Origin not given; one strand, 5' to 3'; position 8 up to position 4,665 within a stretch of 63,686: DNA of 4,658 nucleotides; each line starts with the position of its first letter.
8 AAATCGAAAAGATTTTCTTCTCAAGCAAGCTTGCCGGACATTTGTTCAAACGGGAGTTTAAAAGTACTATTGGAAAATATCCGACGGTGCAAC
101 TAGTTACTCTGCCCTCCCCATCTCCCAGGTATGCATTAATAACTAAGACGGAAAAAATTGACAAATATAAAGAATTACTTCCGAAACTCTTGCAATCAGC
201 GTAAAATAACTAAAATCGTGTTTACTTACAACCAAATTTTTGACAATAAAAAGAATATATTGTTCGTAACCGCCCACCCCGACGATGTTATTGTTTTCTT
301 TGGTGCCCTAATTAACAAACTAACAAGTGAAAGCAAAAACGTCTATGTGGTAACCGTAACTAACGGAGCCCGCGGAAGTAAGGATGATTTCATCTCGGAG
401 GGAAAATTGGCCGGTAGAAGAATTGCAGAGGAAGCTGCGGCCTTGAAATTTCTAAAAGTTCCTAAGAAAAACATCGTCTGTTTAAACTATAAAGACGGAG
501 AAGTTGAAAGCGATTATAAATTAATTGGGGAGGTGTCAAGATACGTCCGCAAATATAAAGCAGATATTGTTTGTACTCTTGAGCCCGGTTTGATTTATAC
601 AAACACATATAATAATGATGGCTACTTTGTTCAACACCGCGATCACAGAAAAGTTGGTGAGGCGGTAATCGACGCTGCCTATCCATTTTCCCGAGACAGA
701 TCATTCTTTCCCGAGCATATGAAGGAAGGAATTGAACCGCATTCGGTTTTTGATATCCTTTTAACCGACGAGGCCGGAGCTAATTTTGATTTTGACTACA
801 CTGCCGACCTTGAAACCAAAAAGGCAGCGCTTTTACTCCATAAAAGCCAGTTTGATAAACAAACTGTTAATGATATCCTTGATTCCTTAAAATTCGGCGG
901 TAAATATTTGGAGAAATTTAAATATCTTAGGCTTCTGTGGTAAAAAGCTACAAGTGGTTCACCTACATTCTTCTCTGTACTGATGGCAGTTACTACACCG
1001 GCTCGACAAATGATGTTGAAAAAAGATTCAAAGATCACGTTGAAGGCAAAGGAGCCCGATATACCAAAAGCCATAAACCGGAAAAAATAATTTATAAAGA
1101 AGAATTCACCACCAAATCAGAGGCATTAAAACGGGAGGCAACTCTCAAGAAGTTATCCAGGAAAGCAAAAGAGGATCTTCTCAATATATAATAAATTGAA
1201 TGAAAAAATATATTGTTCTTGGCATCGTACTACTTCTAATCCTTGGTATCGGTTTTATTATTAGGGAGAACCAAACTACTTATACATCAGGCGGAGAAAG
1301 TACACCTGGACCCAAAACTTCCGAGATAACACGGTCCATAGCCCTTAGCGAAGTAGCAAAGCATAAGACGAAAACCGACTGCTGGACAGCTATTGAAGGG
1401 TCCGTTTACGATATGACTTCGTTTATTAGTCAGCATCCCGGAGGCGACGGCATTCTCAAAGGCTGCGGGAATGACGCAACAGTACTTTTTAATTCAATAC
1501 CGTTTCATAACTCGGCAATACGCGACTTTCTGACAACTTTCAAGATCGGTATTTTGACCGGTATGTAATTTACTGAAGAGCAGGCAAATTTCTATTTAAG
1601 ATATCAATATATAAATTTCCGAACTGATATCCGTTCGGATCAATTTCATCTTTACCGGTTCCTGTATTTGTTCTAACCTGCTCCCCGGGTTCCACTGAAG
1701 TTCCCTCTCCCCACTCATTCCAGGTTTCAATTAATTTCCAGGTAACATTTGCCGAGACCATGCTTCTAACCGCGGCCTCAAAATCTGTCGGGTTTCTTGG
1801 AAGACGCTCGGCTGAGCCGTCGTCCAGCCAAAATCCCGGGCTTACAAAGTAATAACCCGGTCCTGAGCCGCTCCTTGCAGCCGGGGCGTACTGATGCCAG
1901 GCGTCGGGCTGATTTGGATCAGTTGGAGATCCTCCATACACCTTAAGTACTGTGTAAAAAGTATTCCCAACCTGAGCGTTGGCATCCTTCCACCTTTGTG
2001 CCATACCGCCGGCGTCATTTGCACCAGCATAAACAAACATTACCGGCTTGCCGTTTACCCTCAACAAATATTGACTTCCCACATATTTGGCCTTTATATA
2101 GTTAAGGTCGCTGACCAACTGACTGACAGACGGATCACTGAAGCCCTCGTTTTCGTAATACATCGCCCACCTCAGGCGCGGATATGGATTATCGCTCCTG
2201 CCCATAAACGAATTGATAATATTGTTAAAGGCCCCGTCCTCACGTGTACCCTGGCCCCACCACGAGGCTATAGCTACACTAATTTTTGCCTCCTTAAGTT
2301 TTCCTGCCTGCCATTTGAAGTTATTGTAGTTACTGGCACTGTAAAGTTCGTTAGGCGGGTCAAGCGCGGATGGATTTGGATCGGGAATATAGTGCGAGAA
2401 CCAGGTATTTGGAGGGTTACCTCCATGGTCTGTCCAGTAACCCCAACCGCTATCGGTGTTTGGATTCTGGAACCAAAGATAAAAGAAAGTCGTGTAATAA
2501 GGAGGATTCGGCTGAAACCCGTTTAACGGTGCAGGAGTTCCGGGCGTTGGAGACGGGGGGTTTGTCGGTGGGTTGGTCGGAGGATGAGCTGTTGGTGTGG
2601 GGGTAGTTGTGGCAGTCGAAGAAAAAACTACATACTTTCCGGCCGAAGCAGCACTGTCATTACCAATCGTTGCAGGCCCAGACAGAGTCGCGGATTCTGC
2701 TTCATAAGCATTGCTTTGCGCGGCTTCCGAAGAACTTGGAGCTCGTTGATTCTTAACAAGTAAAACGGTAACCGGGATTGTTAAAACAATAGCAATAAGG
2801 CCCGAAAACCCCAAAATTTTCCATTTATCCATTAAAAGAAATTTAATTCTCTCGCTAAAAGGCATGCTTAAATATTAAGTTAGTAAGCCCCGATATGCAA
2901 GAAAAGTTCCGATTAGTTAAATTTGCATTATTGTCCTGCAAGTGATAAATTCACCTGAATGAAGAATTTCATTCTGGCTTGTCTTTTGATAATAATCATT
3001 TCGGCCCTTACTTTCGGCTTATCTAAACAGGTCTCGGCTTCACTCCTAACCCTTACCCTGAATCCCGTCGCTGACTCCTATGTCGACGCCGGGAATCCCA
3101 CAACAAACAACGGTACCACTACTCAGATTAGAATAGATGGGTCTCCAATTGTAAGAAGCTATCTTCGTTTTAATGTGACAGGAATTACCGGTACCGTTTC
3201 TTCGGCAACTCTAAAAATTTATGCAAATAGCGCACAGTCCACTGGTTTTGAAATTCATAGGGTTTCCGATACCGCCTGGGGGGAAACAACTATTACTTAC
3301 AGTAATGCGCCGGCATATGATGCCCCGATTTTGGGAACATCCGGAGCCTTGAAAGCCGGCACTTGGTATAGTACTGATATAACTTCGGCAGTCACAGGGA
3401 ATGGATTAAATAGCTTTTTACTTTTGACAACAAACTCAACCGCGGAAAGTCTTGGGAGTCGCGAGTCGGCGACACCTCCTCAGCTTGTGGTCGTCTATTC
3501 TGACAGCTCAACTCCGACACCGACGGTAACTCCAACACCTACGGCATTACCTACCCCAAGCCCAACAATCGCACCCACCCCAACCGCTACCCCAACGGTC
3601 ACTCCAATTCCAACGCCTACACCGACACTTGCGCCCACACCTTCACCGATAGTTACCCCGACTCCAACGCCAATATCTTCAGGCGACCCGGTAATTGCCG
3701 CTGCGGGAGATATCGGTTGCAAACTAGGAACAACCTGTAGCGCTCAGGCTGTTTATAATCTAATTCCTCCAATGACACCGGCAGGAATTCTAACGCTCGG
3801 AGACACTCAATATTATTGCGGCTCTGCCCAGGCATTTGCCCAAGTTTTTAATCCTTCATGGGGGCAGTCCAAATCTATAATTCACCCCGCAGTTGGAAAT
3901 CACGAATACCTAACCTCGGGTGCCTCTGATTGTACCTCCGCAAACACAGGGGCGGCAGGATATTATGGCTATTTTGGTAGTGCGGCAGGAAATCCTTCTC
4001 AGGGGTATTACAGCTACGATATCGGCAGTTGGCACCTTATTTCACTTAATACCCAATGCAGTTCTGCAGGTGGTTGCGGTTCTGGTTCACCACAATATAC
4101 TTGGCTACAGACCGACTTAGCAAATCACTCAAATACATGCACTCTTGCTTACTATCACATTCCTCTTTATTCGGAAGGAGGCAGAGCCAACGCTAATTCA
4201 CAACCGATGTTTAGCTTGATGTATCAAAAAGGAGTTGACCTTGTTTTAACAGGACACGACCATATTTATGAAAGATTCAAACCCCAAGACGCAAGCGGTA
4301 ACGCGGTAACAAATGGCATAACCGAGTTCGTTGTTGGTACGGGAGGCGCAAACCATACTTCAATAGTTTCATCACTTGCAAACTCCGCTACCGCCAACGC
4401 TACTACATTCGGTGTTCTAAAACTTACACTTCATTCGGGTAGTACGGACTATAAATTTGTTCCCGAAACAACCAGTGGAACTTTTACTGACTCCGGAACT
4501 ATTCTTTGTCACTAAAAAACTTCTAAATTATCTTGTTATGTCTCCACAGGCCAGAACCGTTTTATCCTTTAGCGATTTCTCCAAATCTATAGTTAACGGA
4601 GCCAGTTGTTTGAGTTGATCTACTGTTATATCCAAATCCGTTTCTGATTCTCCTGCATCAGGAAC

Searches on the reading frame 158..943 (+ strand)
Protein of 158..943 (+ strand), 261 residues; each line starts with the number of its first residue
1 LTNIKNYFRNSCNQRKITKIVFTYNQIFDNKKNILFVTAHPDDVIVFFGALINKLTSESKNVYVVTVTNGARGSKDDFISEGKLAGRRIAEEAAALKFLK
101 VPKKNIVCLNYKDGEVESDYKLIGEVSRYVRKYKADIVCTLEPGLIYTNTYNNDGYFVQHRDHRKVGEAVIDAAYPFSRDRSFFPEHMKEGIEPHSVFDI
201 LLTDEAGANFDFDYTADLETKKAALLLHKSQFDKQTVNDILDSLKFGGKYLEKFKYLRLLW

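Call 24: search_protein_families(library=pfam, proteins=[window:158-943:+], max_evalue=0.1)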
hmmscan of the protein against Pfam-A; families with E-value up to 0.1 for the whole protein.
window:158-943:+ (261 aa): 1 family
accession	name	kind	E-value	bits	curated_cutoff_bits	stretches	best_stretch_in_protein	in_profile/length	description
PF02585.22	PIG-L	-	8.1e-26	91.5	28.2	1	35-173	1-128/129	GlcNAc-PI de-N-acetylase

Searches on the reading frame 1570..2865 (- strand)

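Call 24: search_protein_families(library=pfam, proteins=[window:1570-2865:-], max_evalue=0.1)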
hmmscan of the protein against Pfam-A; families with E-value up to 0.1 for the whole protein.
window:1570-2865:- (431 aa): 3 families
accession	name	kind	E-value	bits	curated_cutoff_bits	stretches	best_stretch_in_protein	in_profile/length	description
PF16317.11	Glyco_hydro_99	-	4.1e-08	33.2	33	1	123-280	5-162/341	Glycosyl hydrolase family 99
PF14307.12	Glyco_tran_WbsX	-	1.7e-05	24.9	25.1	1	376-397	321-342/350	Glycosyltransferase WbsX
PF16402.11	DUF5010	-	0.016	14.7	23.7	0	262-286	142-166/333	Domain of unknown function (DUF5010)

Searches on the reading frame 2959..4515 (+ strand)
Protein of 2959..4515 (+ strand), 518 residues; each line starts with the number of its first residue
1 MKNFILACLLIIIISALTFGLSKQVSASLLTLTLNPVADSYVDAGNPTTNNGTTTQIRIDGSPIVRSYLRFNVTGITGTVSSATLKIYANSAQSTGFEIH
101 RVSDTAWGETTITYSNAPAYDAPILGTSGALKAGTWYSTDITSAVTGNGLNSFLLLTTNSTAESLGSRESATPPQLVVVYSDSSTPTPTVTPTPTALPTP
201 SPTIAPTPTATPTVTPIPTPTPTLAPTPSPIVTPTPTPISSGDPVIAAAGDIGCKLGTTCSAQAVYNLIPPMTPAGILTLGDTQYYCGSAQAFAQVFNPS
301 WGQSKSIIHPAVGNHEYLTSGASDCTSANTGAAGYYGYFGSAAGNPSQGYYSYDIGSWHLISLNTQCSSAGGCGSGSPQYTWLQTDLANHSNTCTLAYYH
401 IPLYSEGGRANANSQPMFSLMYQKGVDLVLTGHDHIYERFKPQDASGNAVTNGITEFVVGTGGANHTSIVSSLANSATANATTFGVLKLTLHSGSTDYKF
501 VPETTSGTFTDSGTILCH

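Call 24: search_protein_families(library=pfam, proteins=[window:2959-4515:+], max_evalue=0.1)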
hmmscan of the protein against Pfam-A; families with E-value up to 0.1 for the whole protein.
window:2959-4515:+ (518 aa): 2 families
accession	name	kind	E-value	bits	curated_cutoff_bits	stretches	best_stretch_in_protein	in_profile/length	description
PF24517.2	CBM96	-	2.9e-31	109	26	1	32-179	3-163/164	Carbohydrate-binding module family 96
PF00149.33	Metallophos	-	8.7e-07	30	21.5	1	246-437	3-191/191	Calcineurin-like phosphoesterase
